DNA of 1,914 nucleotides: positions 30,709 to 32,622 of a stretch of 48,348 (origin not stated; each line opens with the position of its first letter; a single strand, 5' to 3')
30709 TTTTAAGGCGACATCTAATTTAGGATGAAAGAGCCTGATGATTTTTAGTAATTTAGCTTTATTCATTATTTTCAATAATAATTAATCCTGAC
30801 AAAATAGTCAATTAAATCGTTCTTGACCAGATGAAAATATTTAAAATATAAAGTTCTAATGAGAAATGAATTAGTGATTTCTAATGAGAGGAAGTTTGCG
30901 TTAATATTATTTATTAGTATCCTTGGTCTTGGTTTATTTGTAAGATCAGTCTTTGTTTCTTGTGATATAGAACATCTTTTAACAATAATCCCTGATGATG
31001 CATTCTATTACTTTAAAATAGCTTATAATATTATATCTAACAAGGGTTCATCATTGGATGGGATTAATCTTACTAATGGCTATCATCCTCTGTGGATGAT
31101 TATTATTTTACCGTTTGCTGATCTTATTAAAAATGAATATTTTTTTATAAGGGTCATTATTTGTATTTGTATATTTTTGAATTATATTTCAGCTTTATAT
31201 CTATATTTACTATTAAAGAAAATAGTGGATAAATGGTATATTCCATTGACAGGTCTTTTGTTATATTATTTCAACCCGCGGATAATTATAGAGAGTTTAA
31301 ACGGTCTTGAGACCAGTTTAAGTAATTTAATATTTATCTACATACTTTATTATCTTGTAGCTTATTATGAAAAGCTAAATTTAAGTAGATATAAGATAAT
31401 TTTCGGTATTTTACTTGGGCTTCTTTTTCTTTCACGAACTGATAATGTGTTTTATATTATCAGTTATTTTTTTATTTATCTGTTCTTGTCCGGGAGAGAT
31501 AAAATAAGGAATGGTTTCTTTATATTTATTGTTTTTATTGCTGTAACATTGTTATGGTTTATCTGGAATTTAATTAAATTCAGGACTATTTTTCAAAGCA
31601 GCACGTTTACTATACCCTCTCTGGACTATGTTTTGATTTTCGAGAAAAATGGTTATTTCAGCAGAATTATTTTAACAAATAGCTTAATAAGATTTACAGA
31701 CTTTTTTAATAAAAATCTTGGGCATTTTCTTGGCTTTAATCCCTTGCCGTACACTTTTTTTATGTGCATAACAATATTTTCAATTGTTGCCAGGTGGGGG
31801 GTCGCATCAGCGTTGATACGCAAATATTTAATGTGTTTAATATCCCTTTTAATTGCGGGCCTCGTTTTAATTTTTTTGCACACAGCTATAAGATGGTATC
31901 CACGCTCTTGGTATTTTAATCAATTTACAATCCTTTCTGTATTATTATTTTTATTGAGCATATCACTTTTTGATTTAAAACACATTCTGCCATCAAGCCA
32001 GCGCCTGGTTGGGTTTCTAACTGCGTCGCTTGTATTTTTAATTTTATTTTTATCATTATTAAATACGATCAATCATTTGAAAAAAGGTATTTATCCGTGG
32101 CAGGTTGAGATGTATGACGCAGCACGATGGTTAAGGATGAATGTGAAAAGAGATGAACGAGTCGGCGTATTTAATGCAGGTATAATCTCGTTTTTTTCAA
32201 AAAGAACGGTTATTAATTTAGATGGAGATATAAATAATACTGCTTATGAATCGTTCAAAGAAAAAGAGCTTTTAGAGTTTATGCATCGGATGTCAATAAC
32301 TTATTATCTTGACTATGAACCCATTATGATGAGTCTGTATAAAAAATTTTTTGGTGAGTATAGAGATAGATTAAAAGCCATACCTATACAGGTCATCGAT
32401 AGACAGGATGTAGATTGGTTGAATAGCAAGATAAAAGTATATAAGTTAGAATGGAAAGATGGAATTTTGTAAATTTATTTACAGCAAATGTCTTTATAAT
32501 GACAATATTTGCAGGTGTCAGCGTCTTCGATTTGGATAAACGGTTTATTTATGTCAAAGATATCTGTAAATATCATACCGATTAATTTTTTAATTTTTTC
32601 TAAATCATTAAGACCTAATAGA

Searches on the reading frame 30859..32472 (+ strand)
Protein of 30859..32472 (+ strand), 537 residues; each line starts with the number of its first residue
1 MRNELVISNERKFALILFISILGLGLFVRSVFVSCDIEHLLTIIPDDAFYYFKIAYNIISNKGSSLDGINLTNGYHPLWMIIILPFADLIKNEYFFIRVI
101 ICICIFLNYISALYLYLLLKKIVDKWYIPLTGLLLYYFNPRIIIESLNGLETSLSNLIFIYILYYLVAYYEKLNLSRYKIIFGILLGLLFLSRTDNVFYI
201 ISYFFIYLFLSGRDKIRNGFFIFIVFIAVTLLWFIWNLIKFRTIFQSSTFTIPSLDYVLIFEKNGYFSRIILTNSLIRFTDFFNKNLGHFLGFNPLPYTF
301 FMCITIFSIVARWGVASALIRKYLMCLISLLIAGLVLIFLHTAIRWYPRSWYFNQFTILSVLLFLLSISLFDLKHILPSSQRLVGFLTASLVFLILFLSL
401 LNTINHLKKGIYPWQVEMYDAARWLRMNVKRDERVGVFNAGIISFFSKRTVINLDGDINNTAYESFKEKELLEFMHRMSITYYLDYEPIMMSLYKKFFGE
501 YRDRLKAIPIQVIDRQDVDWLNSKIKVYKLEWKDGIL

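Call 39: search_protein_families(library=pfam, proteins=[window:30859-32472:+])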
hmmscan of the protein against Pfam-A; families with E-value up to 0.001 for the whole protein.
window:30859-32472:+ (537 aa): 1 family
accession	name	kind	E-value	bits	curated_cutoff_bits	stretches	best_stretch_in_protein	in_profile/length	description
PF13231.12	PMT_2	-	0.00011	22.9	26.1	1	86-236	13-160/160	Dolichyl-phosphate-mannose-protein mannosyltransferase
